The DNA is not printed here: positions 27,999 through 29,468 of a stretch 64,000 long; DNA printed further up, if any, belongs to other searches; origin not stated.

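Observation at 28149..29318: Amidohydrolase-fold protein missing the HxH metal motif at the head of the ispE-cmk-plsC-rpsA operon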

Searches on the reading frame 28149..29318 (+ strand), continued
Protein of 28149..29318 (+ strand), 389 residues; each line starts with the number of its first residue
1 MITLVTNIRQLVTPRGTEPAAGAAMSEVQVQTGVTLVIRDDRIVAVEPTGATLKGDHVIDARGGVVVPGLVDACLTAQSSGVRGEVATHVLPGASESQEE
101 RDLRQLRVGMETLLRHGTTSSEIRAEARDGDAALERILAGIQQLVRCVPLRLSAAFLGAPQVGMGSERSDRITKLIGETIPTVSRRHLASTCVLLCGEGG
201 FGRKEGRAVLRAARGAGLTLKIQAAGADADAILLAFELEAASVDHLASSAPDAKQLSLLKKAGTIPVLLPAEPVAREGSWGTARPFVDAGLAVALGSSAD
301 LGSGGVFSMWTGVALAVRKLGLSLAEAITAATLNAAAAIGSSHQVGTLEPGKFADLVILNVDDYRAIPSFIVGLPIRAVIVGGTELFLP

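Call 8: find_homologous_proteins(query=window:28149-29315:+, max_evalue=0.00001)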
Query window:28149-29315:+ (389 aa): 235 proteins with E <= 0.00001 among 8000 candidates; the best 120 are listed.
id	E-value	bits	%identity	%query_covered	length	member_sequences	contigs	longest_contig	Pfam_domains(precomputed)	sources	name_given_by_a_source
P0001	3.9e-223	758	94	100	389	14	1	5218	PF07969.18,PF01979.27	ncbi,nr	ncbi:MAG: amidohydrolase family protein [Candidatus Bipolaricaulota bacterium]|nr:amidohydrolase fam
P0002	2.7e-205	699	88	99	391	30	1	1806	PF07969.18,PF01979.27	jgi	jgi:imidazolonepropionase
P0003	2.6e-201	686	85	100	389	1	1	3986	PF07969.18,PF01979.27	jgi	jgi:imidazolonepropionase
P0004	8.0e-197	672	84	100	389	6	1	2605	PF07969.18,PF01979.27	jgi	jgi:imidazolonepropionase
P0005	1.4e-196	671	85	100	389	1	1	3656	PF07969.18,PF01979.27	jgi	jgi:imidazolonepropionase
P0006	7.8e-196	668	84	100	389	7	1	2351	PF07969.18,PF01979.27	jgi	jgi:imidazolonepropionase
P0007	5.5e-195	666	84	100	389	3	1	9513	PF07969.18,PF01979.27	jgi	jgi:imidazolonepropionase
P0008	1.0e-192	658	88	94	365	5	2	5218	PF07969.18,PF01979.27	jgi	jgi:imidazolonepropionase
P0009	8.1e-182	622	82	100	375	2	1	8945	PF07969.18,PF01979.27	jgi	jgi:imidazolonepropionase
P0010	4.7e-180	616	80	100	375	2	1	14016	PF07969.18,PF01979.27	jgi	jgi:imidazolonepropionase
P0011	3.5e-155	535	70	99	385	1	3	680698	PF07969.18,PF01979.27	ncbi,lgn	-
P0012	9.6e-150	517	67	100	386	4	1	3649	PF07969.18,PF01979.27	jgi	jgi:imidazolonepropionase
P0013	8.8e-142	491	66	99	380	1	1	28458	PF07969.18,PF01979.27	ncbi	-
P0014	5.3e-139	481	65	99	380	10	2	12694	PF07969.18,PF01979.27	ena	-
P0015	4.8e-136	472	63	99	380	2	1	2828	PF07969.18,PF01979.27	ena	-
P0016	5.1e-135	468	63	99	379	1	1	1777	PF07969.18,PF01979.27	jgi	jgi:imidazolonepropionase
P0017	2.7e-130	453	61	99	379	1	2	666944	PF07969.18,PF01979.27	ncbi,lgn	-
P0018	5.6e-123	429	58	99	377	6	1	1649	PF07969.18,PF01979.27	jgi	-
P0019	1.0e-122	428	64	85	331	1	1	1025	PF07969.18,PF01979.27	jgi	jgi:imidazolonepropionase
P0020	3.3e-121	423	58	100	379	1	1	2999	PF07969.18,PF01979.27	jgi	jgi:imidazolonepropionase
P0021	6.2e-121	422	59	99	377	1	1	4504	PF07969.18,PF01979.27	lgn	-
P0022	3.1e-120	420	56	99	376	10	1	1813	PF07969.18,PF01979.27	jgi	jgi:imidazolonepropionase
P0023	1.4e-116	408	57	99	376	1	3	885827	PF07969.18,PF01979.27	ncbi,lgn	-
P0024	2.6e-114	400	85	58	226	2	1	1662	PF07969.18,PF01979.27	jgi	jgi:imidazolonepropionase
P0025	5.7e-114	399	54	99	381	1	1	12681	PF07969.18,PF01979.27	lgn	-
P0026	1.2e-110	388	55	98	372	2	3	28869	PF07969.18,PF01979.27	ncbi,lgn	-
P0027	1.3e-109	385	53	100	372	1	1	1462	PF07969.18,PF01979.27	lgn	-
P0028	1.5e-104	368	52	98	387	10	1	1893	PF07969.18,PF01979.27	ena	-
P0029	1.0e-102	362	51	98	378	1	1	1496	PF07969.18,PF01979.27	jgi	jgi:imidazolonepropionase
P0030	3.3e-99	350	51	98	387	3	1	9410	PF07969.18,PF01979.27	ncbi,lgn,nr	ncbi:MAG: amidohydrolase family protein [Candidatus Bipolaricaulis sp.]|nr:amidohydrolase family pro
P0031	5.2e-99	350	50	98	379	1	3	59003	PF07969.18,PF01979.27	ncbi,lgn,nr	ncbi:MAG: amidohydrolase family protein [Candidatus Bipolaricaulota bacterium]|nr:amidohydrolase fam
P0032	1.1e-97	345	49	100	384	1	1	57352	PF07969.18,PF01979.27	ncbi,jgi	-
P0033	4.5e-96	340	48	99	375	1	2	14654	PF07969.18,PF01979.27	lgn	-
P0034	6.3e-95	336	49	98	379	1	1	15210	PF07969.18,PF01979.27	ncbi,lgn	-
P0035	2.7e-93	331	48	98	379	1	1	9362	PF07969.18,PF01979.27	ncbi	ncbi:MAG: amidohydrolase family protein [Thermotogota bacterium]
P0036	6.1e-92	327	48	95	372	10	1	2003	PF07969.18,PF01979.27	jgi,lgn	jgi:imidazolonepropionase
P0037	3.4e-83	298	43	98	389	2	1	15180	PF07969.18,PF01979.27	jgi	jgi:imidazolonepropionase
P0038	1.1e-77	280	43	100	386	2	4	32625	PF07969.18,PF01979.27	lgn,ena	-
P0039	3.0e-72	262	44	98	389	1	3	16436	PF07969.18,PF01979.27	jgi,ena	-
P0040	8.0e-71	257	42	98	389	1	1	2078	PF07969.18,PF01979.27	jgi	jgi:imidazolonepropionase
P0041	1.5e-70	256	39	100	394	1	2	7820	PF07969.18,PF01979.27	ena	-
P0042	1.4e-68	250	40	99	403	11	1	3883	PF07969.18,PF01979.27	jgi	-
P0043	2.4e-68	249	41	99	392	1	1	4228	PF07969.18,PF01979.27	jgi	jgi:imidazolonepropionase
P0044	1.2e-67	247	41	98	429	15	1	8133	PF07969.18,PF01979.27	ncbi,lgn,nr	ncbi:MAG: imidazolonepropionase [Candidatus Bipolaricaulota bacterium]|nr:imidazolonepropionase [Can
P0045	8.1e-67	244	40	99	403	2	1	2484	PF07969.18,PF01979.27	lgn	-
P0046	2.1e-66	243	42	99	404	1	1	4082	PF07969.18,PF01979.27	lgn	-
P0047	2.4e-66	242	41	99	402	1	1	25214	PF07969.18,PF01979.27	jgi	-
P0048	6.3e-66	241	41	99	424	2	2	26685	PF07969.18,PF01979.27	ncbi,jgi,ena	-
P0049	6.6e-66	241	40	98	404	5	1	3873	PF07969.18,PF01979.27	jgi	jgi:imidazolonepropionase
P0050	7.2e-66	241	41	99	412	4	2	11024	PF07969.18,PF01979.27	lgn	-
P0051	1.1e-65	240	40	99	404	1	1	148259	PF07969.18,PF01979.27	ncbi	-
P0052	1.9e-65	239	40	99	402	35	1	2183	PF07969.18,PF01979.27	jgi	jgi:imidazolonepropionase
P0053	2.0e-65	239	40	98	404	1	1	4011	PF07969.18,PF01979.27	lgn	-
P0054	2.1e-65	239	37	98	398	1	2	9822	PF07969.18,PF01979.27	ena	-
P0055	3.6e-65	239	39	99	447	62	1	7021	PF07969.18,PF01979.27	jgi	-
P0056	3.8e-65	238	41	99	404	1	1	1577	PF07969.18,PF01979.27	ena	-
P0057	8.9e-65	237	40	99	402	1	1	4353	PF07969.18,PF01979.27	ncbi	-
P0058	1.4e-64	237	52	69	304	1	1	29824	PF07969.18,PF01979.27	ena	-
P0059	2.1e-64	236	40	98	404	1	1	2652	PF07969.18,PF01979.27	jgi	jgi:imidazolonepropionase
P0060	4.1e-64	235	40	99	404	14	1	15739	PF07969.18,PF01979.27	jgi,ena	-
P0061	1.2e-63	233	38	99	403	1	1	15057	PF07969.18,PF01979.27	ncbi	-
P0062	2.5e-63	232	40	98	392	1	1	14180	PF07969.18,PF01979.27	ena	-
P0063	2.8e-63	232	38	99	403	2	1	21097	PF07969.18,PF01979.27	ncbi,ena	-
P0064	3.3e-63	232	40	99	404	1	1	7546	PF07969.18,PF01979.27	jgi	jgi:imidazolonepropionase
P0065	3.4e-63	232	38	99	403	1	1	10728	PF07969.18,PF01979.27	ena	-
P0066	6.9e-63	231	40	99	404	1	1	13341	PF07969.18,PF01979.27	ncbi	-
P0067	7.4e-63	231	39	99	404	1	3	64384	PF07969.18,PF01979.27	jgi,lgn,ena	jgi:imidazolonepropionase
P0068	1.8e-62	230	40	99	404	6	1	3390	PF07969.18,PF01979.27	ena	-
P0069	2.3e-62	229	38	98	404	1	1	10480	PF07969.18,PF01979.27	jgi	-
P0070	2.5e-62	229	38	99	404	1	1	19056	PF07969.18,PF01979.27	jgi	-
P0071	5.5e-62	228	38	98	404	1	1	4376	PF07969.18,PF01979.27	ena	-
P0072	6.7e-62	228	39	98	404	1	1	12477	PF07969.18,PF01979.27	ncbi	-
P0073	7.0e-62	228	38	98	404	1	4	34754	PF07969.18,PF01979.27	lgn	-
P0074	8.7e-62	227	39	99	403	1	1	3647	PF07969.18,PF01979.27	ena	-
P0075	1.5e-61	227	38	99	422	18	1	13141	PF07969.18,PF01979.27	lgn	-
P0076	1.6e-60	223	38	99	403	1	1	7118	PF07969.18,PF01979.27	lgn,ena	-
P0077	1.8e-60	223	39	93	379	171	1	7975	PF07969.18,PF01979.27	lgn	-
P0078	1.2e-59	220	38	98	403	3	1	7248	PF07969.18,PF01979.27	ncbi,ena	-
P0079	1.2e-59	220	38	98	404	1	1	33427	PF07969.18,PF01979.27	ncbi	-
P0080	9.2e-59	217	40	92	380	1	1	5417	PF07969.18,PF01979.27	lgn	-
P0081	1.1e-58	217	40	92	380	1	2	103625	PF07969.18,PF01979.27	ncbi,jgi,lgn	jgi:imidazolonepropionase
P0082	1.9e-58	216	40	92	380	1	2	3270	PF07969.18,PF01979.27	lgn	-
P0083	4.6e-58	215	36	99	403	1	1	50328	PF07969.18,PF01979.27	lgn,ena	-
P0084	5.6e-58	215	38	99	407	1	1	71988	PF07969.18,PF01979.27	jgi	-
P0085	1.6e-57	213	37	99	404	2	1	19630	PF07969.18,PF01979.27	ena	-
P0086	4.3e-57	212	39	92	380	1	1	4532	PF07969.18,PF01979.27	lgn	-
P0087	7.1e-57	211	37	98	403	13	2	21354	PF07969.18,PF01979.27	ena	-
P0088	1.3e-56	210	38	99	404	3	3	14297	PF07969.18,PF01979.27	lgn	-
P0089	9.2e-56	208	37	99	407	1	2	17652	PF07969.18,PF01979.27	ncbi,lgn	ncbi:MAG: imidazolonepropionase [Candidatus Bipolaricaulia bacterium]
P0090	3.3e-55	206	38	99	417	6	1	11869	PF07969.18,PF01979.27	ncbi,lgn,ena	-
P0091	9.4e-55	204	42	71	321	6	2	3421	PF07969.18,PF01979.27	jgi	jgi:imidazolonepropionase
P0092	1.4e-54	204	40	92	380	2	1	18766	PF07969.18,PF01979.27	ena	-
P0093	1.7e-54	203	39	93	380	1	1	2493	PF07969.18,PF01979.27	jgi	jgi:imidazolonepropionase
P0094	2.7e-53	199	40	89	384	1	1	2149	PF07969.18,PF01979.27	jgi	-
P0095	3.0e-52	196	38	93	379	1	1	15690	PF07969.18,PF01979.27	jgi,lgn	-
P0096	2.1e-50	190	38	93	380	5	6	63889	PF07969.18,PF01979.27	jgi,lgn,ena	jgi:imidazolonepropionase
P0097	5.1e-50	189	37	93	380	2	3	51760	PF07969.18,PF01979.27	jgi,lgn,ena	jgi:imidazolonepropionase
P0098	1.1e-43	168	34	98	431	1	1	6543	PF07969.18,PF01979.27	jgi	-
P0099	2.4e-43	167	36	98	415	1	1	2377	PF07969.18,PF01979.27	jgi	jgi:imidazolonepropionase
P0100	1.0e-40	158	36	95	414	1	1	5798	PF07969.18,PF01979.27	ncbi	-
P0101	1.3e-40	158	37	95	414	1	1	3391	PF07969.18,PF01979.27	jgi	jgi:imidazolonepropionase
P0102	2.7e-38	150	34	97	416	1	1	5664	PF07969.18,PF01979.27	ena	-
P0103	4.5e-38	149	35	98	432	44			PF07969.18,PF22039.2,PF01979.27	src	-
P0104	5.6e-38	149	34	95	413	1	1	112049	PF07969.18,PF01979.27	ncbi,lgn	-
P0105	7.5e-38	149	35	98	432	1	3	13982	PF07969.18,PF01979.27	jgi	jgi:imidazolonepropionase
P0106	1.1e-37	148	33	98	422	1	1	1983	PF07969.18,PF01979.27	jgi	-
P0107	1.8e-37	147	35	95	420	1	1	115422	PF07969.18,PF01979.27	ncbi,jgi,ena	-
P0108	2.5e-37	147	33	99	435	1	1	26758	PF07969.18,PF01979.27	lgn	-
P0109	4.3e-37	146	34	96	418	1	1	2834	PF07969.18,PF01979.27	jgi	jgi:imidazolonepropionase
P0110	6.7e-37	146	32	98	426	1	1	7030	PF07969.18,PF01979.27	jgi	jgi:imidazolonepropionase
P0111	1.4e-36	144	33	96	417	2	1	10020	PF07969.18,PF01979.27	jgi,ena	-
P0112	3.1e-36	143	36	98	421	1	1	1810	PF07969.18,PF01979.27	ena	-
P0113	3.1e-36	143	34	95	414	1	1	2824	PF07969.18,PF01979.27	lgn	-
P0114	3.3e-36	143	35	99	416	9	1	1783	PF07969.18,PF01979.27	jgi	jgi:imidazolonepropionase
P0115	3.3e-36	143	34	97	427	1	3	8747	PF07969.18,PF01979.27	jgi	jgi:imidazolonepropionase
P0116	7.2e-36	142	34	94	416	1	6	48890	PF07969.18,PF01979.27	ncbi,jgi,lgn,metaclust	metaclust:\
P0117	9.3e-36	142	31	98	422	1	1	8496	PF07969.18,PF01979.27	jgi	jgi:imidazolonepropionase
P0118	3.9e-35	140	33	98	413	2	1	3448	PF07969.18,PF01979.27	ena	-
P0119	7.6e-35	139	30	94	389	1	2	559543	PF07969.18,PF01979.27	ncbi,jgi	jgi:imidazolonepropionase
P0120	8.6e-35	139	32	99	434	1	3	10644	PF07969.18,PF01979.27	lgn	-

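Call 14: find_related_loci(query=A1, collection=genome_contigs, flank=10000)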
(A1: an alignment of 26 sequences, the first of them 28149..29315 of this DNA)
Query A1 (389 aa) in genome_contigs; peptide patterns used: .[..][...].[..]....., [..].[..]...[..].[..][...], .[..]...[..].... (x = any residue, [..] = any of these).
600 stretches matched a pattern (row limit reached: there are more); 232 encode a relative of the query (tblastn E <= 1e-3); the best 80 are kept; 80 distinct loci.
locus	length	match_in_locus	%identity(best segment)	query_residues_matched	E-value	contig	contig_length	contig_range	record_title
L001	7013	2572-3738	34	4-365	1e-41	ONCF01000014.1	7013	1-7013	uncultured Veillonellaceae bacterium isolate RUG179 genome assembly, contig: k87_5310830, whole genome shotgun sequence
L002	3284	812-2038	33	4-386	1e-41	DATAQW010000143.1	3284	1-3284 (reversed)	MAG TPA_asm: Pseudacidobacterium sp. isolate SMAG_U5477 k141_4783196, whole genome shotgun sequence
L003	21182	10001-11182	32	4-371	7e-41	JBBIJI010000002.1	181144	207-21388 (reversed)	MAG: Nitrospiraceae bacterium isolate MTF170219_bin_159 NODE_26_length_181144_cov_14.170690, whole genome shotgun sequen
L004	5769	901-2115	32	4-383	1e-38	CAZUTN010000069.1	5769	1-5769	MAG TPA_asm: uncultured Candidatus Bathyarchaeia archaeon isolate binchicken_co252_10 genome assembly, contig: NODE_1655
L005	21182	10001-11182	31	1-371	2e-37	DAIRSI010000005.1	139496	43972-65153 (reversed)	MAG TPA_asm: Bacteroidaceae bacterium isolate CTOTU1902 NODE_13_length_139496_cov_39.848732, whole genome shotgun sequen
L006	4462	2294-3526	29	3-387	1e-36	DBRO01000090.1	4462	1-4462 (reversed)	MAG TPA_asm: Ruminococcus sp. UBA1366 UBA1366_contig_34413, whole genome shotgun sequence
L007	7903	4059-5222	30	4-365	3e-35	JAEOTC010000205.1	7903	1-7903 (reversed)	MAG: Candidatus Hodarchaeota archaeon isolate YT1_021 k127_42965064, whole genome shotgun sequence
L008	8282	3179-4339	30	4-365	2e-34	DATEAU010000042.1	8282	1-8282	MAG TPA_asm: Candidatus Bathyarchaeia archaeon isolate SMAG_U8226 k141_2066805, whole genome shotgun sequence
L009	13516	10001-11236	33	4-387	5e-34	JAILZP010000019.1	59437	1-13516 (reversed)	MAG: Peptococcaceae bacterium isolate HOT.CON.130 NODE_511_length_59437_cov_20.193969, whole genome shotgun sequence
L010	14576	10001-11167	30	4-367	2e-33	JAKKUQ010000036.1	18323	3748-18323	MAG: Thermosediminibacteraceae bacterium isolate bin 27 NODE_206_length_18323_cov_173.468798, whole genome shotgun seque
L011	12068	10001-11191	32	4-371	2e-33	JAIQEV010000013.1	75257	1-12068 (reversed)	MAG: Terriglobia bacterium isolate SRVP_26 SR-VP_26_10_2019_2_100cm_scaffold_190, whole genome shotgun sequence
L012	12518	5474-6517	30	59-386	3e-33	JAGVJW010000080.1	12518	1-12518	MAG: bacterium isolate SW_29 c_000000096819, whole genome shotgun sequence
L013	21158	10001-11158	29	4-367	3e-33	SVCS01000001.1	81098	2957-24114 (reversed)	MAG: Clostridiales bacterium isolate SIG260 NODE_187_length_81098_cov_15.011590, whole genome shotgun sequence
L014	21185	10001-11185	32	4-367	4e-33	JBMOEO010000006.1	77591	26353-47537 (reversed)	MAG: Phototrophicaceae bacterium isolate Deming_bin.12 contig465, whole genome shotgun sequence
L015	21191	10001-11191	29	4-371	2e-32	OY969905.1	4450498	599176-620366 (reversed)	MAG: uncultured Acidobacteriota bacterium isolate MFD09222.bin.c.1 genome assembly, chromosome: 1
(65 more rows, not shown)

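Call 15: find_encoding_contigs(protein=P0011, flank=10000, max_places=2)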
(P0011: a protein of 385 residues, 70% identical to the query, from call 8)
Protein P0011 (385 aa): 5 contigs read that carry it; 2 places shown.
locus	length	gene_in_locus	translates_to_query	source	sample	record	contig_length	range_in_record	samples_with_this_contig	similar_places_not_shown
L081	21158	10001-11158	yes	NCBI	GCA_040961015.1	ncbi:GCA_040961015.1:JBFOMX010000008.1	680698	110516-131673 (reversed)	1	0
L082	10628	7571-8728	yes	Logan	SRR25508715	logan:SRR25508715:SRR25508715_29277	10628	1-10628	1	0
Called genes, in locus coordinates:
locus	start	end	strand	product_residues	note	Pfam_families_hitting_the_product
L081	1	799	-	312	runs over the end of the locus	PF00801:PKD (weak), PF18911:PKD_4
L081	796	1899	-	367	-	PF01321:Creatinase_N, PF00557:Peptidase_M24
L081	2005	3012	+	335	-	PF02912:Phe_tRNA-synt_N, PF01409:tRNA-synt_2d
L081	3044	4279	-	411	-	PF00109:ketoacyl-synt, PF00108:Thiolase_N (faint), PF02801:Ketoacyl-synt_C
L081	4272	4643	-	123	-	PF02823:ATP-synt_DE_N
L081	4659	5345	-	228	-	PF01791:DeoC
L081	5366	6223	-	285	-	-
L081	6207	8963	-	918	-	PF13426:PAS_9 (weak), PF01590:GAF, PF13185:GAF_2, PF13492:GAF_3, PF01590:GAF, PF13185:GAF_2, PF13492:GAF_3, PF00990:GGDEF, +1 more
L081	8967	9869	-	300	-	PF00009:GTP_EFTU, PF03193:RsgA_GTPase (faint), PF00350:Dynamin_N (weak), PF01926:MMR_HSR1, PF02421:FeoB_N (weak), PF04548:AIG1 (weak), PF07650:KH_2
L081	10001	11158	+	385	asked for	PF01979:Amidohydro_1, PF07969:Amidohydro_3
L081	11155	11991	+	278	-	PF00288:GHMP_kinases_N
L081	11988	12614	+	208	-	PF02224:Cytidylate_kin, PF13189:Cytidylate_kin2, PF13238:AAA_18 (weak)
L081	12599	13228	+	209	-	PF01553:Acyltransferase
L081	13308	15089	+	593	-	PF00575:S1, PF00575:S1, PF23459:S1_RRP5 (weak), PF00575:S1, PF23459:S1_RRP5 (weak), PF00575:S1, PF23459:S1_RRP5 (weak), PF00575:S1, +7 more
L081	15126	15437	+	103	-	PF00216:Bac_DNA_binding, PF18291:HU-HIG (weak)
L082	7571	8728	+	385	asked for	PF01979:Amidohydro_1, PF07969:Amidohydro_3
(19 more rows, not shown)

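Call 16: find_encoding_contigs(protein=P0031, flank=10000, max_places=2)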
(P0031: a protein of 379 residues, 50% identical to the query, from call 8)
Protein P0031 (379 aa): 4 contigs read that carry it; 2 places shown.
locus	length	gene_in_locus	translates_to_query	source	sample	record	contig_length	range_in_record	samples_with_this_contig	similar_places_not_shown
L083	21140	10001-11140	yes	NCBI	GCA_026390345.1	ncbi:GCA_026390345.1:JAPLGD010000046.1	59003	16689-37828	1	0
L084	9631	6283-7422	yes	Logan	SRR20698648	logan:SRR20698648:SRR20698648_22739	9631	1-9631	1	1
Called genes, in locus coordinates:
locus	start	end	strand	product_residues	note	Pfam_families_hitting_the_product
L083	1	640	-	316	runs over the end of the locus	PF18911:PKD_4, PF00801:PKD, PF22352:K319L-like_PKD (faint)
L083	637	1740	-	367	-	PF01321:Creatinase_N, PF00557:Peptidase_M24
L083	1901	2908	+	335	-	PF02912:Phe_tRNA-synt_N, PF01409:tRNA-synt_2d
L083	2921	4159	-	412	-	PF00109:ketoacyl-synt, PF00108:Thiolase_N (faint), PF02801:Ketoacyl-synt_C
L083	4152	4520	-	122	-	PF02823:ATP-synt_DE_N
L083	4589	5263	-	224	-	PF01791:DeoC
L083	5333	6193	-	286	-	-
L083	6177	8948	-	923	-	PF08448:PAS_4 (weak), PF13426:PAS_9, PF01590:GAF, PF13185:GAF_2, PF01590:GAF, PF13185:GAF_2, PF13492:GAF_3, PF00990:GGDEF, +2 more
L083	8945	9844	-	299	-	PF00009:GTP_EFTU, PF03193:RsgA_GTPase (faint), PF00350:Dynamin_N (weak), PF01926:MMR_HSR1, PF02421:FeoB_N, PF04548:AIG1, PF07650:KH_2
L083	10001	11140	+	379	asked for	PF01979:Amidohydro_1, PF07969:Amidohydro_3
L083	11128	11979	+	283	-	PF00288:GHMP_kinases_N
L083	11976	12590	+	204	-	PF02224:Cytidylate_kin, PF13189:Cytidylate_kin2, PF13238:AAA_18 (weak)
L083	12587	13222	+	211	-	PF01553:Acyltransferase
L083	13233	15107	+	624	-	PF17092:PCB_OB (faint), PF00575:S1, PF00575:S1, PF23459:S1_RRP5 (weak), PF00575:S1, PF23459:S1_RRP5, PF00575:S1, PF23459:S1_RRP5 (weak), +4 more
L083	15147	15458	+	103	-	PF00216:Bac_DNA_binding, PF18291:HU-HIG (weak)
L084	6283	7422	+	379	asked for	PF01979:Amidohydro_1, PF07969:Amidohydro_3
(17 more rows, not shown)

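Call 17: find_encoding_contigs(protein=P0038, flank=10000, max_places=2)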
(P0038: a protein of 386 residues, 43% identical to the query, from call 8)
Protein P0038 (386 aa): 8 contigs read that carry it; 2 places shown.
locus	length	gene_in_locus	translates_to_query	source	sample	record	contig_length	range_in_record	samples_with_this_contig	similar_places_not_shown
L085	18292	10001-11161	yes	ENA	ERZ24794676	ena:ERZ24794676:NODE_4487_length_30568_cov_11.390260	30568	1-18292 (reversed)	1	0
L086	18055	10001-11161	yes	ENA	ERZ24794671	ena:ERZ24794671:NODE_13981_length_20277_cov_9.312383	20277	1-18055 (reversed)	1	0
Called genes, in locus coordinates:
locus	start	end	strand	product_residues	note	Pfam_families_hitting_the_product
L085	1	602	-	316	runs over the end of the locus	PF18911:PKD_4, PF00801:PKD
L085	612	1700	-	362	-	PF01321:Creatinase_N, PF00557:Peptidase_M24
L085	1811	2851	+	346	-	PF02912:Phe_tRNA-synt_N, PF01409:tRNA-synt_2d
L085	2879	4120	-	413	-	PF00109:ketoacyl-synt, PF02801:Ketoacyl-synt_C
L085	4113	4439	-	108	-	PF02823:ATP-synt_DE_N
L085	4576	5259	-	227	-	PF01791:DeoC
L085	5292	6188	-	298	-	-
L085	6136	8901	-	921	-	PF13426:PAS_9 (faint), PF08447:PAS_3 (weak), PF01590:GAF, PF13185:GAF_2, PF01590:GAF, PF13185:GAF_2, PF13492:GAF_3, PF00990:GGDEF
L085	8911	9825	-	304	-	PF00009:GTP_EFTU (weak), PF00350:Dynamin_N (weak), PF01926:MMR_HSR1, PF04548:AIG1 (weak), PF07650:KH_2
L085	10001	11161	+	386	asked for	PF07969:Amidohydro_3 (weak), PF01979:Amidohydro_1, PF07969:Amidohydro_3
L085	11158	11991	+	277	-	PF00288:GHMP_kinases_N, PF08544:GHMP_kinases_C (weak)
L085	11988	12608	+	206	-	PF02224:Cytidylate_kin, PF13189:Cytidylate_kin2, PF13207:AAA_17 (faint), PF13238:AAA_18, PF01202:SKI (faint)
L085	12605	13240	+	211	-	PF01553:Acyltransferase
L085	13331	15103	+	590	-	PF00575:S1, PF17092:PCB_OB (faint), PF21710:Spt6_S1 (faint), PF13509:S1_2 (faint), PF24685:OB_RRP5_4th (faint), PF00575:S1, PF23459:S1_RRP5 (weak), PF00575:S1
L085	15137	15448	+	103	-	PF00216:Bac_DNA_binding, PF18291:HU-HIG (weak)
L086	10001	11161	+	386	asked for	PF07969:Amidohydro_3 (weak), PF01979:Amidohydro_1, PF07969:Amidohydro_3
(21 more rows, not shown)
